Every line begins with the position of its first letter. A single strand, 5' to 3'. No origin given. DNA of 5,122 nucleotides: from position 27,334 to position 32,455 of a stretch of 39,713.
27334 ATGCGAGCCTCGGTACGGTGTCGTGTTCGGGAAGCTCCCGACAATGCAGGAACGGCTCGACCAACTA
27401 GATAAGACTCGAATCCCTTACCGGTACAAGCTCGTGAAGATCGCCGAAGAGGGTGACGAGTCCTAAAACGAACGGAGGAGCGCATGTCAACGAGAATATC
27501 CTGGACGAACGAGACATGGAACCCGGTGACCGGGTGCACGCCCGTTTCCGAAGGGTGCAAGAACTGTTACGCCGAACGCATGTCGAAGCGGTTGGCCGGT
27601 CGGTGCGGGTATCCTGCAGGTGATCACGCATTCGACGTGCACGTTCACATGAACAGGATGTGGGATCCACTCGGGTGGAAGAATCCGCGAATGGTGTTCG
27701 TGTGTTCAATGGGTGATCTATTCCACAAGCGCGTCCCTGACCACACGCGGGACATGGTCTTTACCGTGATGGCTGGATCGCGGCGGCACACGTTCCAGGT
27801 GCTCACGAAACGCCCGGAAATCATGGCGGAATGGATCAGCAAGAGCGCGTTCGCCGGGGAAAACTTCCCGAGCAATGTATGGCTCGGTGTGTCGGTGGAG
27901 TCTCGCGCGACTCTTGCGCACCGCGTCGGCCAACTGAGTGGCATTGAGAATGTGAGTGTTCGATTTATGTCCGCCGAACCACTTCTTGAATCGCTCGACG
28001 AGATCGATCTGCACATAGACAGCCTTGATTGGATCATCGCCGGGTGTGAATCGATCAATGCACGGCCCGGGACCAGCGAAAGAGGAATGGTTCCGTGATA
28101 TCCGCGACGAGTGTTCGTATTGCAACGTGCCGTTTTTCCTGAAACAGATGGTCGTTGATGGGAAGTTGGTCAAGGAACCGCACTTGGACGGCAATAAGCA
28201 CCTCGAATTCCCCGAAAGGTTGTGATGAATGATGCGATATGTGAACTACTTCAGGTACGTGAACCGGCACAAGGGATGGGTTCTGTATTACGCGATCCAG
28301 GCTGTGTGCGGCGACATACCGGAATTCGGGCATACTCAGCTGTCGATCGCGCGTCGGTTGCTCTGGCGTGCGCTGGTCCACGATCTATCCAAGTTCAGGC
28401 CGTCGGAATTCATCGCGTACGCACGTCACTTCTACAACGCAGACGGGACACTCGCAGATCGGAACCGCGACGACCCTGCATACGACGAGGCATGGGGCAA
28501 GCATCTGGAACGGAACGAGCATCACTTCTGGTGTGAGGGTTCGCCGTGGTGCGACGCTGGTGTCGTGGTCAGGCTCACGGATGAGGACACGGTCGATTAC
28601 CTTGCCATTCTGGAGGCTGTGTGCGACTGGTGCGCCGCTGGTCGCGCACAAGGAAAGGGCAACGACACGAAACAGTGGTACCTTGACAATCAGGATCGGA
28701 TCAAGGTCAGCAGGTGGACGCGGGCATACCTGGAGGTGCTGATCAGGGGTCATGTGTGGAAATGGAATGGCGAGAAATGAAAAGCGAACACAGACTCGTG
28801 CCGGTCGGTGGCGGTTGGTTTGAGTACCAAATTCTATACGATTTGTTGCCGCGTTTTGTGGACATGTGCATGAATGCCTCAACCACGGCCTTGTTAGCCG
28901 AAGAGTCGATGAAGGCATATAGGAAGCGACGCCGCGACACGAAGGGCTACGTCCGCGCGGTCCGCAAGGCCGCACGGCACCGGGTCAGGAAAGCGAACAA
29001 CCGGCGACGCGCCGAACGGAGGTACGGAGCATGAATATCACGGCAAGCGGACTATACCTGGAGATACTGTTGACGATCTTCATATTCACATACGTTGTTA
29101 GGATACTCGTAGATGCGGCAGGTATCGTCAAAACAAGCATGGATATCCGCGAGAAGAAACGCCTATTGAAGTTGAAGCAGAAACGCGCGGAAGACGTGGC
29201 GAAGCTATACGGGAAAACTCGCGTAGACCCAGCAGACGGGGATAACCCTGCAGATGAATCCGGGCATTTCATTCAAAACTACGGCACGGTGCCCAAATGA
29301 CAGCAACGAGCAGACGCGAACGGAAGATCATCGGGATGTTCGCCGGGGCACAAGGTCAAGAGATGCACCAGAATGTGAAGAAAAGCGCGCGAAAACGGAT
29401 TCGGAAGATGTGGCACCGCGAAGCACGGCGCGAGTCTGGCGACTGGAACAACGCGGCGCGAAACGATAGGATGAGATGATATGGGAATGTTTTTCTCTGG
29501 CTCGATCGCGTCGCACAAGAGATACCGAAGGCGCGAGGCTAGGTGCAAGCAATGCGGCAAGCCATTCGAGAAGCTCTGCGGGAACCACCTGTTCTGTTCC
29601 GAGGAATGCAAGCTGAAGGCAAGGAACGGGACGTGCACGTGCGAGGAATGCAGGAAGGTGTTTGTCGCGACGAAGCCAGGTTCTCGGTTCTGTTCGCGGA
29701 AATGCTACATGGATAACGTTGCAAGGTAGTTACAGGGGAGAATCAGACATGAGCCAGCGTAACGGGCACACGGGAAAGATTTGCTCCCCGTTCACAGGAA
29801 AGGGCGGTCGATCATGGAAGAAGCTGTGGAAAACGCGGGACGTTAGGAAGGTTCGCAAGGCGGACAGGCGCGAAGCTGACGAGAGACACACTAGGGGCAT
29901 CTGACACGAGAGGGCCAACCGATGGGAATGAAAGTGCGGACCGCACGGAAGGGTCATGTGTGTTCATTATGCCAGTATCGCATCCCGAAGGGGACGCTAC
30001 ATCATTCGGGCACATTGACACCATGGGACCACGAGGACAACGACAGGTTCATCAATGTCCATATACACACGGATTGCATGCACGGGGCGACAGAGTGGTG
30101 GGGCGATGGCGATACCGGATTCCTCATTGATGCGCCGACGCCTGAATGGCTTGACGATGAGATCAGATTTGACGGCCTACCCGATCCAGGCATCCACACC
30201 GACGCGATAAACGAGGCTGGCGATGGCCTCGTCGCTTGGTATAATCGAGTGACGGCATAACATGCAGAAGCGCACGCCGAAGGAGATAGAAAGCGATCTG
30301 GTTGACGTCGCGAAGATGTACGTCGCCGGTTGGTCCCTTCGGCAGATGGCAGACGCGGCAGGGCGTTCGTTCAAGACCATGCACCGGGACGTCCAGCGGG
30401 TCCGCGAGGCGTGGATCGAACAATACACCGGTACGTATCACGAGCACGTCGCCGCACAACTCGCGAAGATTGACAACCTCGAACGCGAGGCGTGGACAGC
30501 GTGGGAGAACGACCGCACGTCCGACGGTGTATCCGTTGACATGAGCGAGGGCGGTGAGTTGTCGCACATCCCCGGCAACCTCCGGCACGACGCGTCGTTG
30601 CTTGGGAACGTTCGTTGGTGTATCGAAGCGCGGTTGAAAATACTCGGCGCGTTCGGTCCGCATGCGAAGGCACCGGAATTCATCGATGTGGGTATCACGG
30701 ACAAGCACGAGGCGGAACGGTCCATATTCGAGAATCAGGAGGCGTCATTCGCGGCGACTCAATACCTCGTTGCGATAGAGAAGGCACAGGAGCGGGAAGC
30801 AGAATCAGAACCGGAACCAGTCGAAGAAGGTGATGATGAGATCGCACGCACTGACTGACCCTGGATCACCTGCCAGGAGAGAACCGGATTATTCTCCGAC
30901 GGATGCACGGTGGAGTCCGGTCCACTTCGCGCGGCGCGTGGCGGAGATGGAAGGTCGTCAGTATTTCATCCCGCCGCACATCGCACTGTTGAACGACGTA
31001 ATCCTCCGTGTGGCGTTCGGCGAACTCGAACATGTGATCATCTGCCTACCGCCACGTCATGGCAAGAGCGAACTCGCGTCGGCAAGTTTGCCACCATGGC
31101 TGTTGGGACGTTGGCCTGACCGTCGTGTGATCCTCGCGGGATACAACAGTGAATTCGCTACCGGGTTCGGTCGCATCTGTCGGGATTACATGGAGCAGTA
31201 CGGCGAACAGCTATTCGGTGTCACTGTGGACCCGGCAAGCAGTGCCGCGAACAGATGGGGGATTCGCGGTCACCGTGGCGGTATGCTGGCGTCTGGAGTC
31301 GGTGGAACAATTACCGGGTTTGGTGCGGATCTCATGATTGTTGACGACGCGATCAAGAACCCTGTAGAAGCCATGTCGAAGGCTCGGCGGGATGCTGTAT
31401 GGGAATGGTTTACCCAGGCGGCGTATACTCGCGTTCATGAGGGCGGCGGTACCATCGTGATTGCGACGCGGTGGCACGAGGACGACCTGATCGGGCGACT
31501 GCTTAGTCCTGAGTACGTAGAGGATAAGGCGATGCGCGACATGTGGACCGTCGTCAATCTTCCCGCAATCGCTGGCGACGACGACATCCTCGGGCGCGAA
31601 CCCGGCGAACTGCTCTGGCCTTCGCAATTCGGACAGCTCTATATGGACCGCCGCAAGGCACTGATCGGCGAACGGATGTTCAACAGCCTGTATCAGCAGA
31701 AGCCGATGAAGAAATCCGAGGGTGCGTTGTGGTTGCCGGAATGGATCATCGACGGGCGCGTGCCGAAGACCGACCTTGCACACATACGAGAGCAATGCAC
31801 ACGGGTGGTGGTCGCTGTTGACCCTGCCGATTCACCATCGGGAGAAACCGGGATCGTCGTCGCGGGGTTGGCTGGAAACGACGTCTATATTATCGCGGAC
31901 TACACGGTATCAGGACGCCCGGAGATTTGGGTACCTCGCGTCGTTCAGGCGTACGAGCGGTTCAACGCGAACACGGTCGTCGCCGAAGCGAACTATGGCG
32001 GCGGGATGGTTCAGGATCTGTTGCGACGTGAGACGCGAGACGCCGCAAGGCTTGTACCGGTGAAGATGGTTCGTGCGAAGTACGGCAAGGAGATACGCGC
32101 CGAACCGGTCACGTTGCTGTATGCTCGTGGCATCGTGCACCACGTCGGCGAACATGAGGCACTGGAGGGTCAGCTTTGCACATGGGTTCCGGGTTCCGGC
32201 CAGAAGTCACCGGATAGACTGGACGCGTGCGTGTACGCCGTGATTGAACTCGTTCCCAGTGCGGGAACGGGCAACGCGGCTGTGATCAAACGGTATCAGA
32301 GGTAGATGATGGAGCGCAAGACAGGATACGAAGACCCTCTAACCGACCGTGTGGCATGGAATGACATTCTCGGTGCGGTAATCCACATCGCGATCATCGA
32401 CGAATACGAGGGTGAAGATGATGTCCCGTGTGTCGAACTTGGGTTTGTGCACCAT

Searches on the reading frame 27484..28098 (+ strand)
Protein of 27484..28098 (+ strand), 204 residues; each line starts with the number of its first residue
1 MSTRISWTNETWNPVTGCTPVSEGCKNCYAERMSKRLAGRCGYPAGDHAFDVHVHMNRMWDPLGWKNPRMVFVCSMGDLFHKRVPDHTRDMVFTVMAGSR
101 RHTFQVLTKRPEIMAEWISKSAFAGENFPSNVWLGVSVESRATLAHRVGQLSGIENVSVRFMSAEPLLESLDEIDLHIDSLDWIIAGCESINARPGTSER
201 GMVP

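Call 63: search_protein_families(library=pfam, proteins=[window:27484-28098:+], max_evalue=0.01)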
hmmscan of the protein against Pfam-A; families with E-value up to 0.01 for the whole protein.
window:27484-28098:+ (204 aa): 1 family
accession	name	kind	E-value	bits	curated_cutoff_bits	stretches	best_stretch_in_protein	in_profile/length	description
PF07505.17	DUF5131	-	3.2e-63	213.9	28.9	1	3-191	2-185/243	Protein of unknown function (DUF5131)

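Call 74: search_protein_families(library=phrogs, proteins=[window:27484-28098:+], max_evalue=0.001)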
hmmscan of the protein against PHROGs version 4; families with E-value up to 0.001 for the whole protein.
window:27484-28098:+ (204 aa): 1 family
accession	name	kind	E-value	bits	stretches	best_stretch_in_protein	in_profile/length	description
phrog_2045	-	unknown function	7.2e-66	223.6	1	2-190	4-200/299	-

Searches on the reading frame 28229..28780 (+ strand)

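Call 63: search_protein_families(library=pfam, proteins=[window:28229-28780:+], max_evalue=0.01)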
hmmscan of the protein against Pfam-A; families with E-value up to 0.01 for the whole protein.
window:28229-28780:+ (183 aa): 1 family
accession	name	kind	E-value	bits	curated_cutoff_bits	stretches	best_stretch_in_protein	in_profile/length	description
PF18907.5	DUF5662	-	3e-23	82.6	27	1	6-172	4-154/156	Family of unknown function (DUF5662)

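Call 74: search_protein_families(library=phrogs, proteins=[window:28229-28780:+], max_evalue=0.001)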
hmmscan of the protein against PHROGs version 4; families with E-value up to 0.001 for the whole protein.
window:28229-28780:+ (183 aa): 1 family
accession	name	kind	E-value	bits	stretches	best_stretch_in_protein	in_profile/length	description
phrog_20637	-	unknown function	3.8e-13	50.7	1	6-171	4-157/174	-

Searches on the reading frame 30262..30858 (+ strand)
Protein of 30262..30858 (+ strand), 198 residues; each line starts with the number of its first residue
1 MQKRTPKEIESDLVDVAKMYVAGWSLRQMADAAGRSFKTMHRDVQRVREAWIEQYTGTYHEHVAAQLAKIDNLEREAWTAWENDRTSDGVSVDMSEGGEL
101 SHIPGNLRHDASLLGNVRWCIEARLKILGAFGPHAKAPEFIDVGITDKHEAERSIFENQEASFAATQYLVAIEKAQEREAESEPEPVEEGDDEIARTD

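Call 74: search_protein_families(library=phrogs, proteins=[window:30262-30858:+], max_evalue=0.001)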
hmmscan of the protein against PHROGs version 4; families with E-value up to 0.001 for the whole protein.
window:30262-30858:+ (198 aa): 1 family
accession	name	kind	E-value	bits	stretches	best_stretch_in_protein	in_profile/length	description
phrog_645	-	DNA, RNA and nucleotide metabolism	3.3e-13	51.2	1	2-187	16-182/196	Rnase E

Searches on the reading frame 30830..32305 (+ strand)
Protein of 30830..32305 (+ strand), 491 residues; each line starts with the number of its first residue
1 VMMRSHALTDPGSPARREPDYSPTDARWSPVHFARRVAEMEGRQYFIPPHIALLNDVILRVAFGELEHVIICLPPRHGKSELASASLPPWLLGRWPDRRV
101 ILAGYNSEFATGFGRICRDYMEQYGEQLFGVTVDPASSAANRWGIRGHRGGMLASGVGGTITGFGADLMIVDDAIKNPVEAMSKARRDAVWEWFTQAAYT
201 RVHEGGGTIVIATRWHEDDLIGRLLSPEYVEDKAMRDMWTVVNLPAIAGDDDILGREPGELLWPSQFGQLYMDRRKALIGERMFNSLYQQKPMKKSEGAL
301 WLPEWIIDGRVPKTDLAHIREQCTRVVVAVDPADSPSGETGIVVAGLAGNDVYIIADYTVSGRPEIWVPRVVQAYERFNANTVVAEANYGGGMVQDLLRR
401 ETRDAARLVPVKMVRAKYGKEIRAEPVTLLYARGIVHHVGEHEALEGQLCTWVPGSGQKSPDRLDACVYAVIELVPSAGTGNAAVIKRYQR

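Call 48: search_protein_families(library=phrogs, proteins=[window:30830-32305:+], max_evalue=0.001)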
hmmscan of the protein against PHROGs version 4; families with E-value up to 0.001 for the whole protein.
window:30830-32305:+ (491 aa): 6 families
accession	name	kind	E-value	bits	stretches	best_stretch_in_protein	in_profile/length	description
phrog_38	-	head and packaging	7.9e-96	323.4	1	28-481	271-710/760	terminase large subunit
phrog_4758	-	head and packaging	4e-50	171.4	1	38-252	29-241/243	terminase large subunit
phrog_30251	-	head and packaging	4e-30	105.7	1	63-393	52-374/799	terminase large subunit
phrog_5573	-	head and packaging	4e-15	56.9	1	233-427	6-183/250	terminase large subunit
phrog_979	-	head and packaging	3.5e-12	46.8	1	319-479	429-604/642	terminase large subunit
phrog_15524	-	head and packaging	3.1e-05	24.6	1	326-405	5-85/249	terminase large subunit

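Call 62: find_related_loci(query=window:30830-32305:+, collection=genome_contigs, flank=3000)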
Query window:30830-32305:+ (491 aa) in genome_contigs; peptide patterns used: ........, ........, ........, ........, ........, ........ (x = any residue, [..] = any of these).
94 stretches matched a pattern, but none encodes a relative of the query by tblastn (E <= 1e-3).

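Call 95: search_dna_similar(query=window:30830-32305:+, collection=phages, mode=protein, max_rows=15)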
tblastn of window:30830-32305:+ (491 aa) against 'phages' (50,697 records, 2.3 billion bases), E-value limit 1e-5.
Records with a match: 1944; places in all: 1947; records where one place covers at least 80% of the query: 509.
Best place of each record, by identity: <60% 1944.
By first word of the organism name: Mycobacterium 496; Microbacterium 323; Gordonia 198; Vibrio 70; Bacteriophage 58; Escherichia 48; Acinetobacter 47; Klebsiella 44; Caulobacter 41; Brucella 41; and 94 more.
By host as written in the record: Mycobacterium smegmatis mc2 155 348; Gordonia terrae 3612 155; - 138; Microbacterium foliorum NRRL B-24224 135; Microbacterium foliorum NRRL B-24224 SEA 123; Mycobacterium smegmatis mc#155 83; Helicobacter pylori 30; Escherichia coli 27; and 352 more.
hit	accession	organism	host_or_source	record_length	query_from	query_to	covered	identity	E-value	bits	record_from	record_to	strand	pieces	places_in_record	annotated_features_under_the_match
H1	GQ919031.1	Streptomyces phage ZL12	Streptomyces sp. ZL12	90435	41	474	88%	42.9%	2e-90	307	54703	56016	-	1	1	hypothetical protein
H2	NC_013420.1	Streptomyces phage ZL12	Streptomyces sp. ZL12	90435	41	474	88%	42.9%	2e-90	307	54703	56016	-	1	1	hypothetical protein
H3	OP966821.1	Pseudomonas phage Fyn8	Pseudomonas aeruginosa PAO1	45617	8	481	97%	31.6%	3e-46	178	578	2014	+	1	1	DNA-packaging protein | terminase small subunit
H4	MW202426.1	Caudoviricetes sp.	Manatee Spring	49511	44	470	87%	34.7%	3e-68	243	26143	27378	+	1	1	terminase large subunit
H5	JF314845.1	Cronobacter phage ES2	Cronobacter sakazakii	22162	31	481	92%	32.7%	3e-46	178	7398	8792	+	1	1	large subunit terminase TerL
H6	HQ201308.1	Cronobacter phage ENT47670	Cronobacter sakazakii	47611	31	474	90%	33.0%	2e-46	179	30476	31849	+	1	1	none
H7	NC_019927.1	Cronobacter phage ENT47670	Cronobacter sakazakii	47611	31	474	90%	33.0%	2e-46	179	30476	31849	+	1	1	none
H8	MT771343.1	Gordonia phage Clown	Gordonia terrae 3612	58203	49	490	90%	33.1%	1e-26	190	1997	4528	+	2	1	5: terminase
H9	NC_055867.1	Gordonia phage Clown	Gordonia terrae 3612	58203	49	490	90%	33.1%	1e-26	190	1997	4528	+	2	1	5: terminase large subunit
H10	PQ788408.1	Pseudomonas phage VB_EV13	Pseudomonas aeruginosa Tclvp1-3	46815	31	481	92%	32.1%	3e-45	176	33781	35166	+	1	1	hypothetical protein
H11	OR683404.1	Pseudomonas phage Haboob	Pseudomonas aeruginosa 382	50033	31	481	92%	31.9%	4e-45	175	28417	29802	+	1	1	terminase large subunit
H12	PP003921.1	Pseudomonas phage vB_Pae_U9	Pseudomonas aeruginosa ST773 ...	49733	31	481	92%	31.9%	8e-45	174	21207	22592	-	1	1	terminase large subunit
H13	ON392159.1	Gordonia phage Tardus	Gordonia terrae 3612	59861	29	480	92%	31.8%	3e-45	176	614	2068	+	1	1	2: terminase large subunit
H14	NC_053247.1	Gordonia Phage Zitch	Gordonia terrae 3612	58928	29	480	92%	31.8%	3e-44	172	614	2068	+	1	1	1: terminase large subunit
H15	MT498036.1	Gordonia Phage Zitch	Gordonia terrae 3612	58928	29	480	92%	31.8%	3e-44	172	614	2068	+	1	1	1: terminase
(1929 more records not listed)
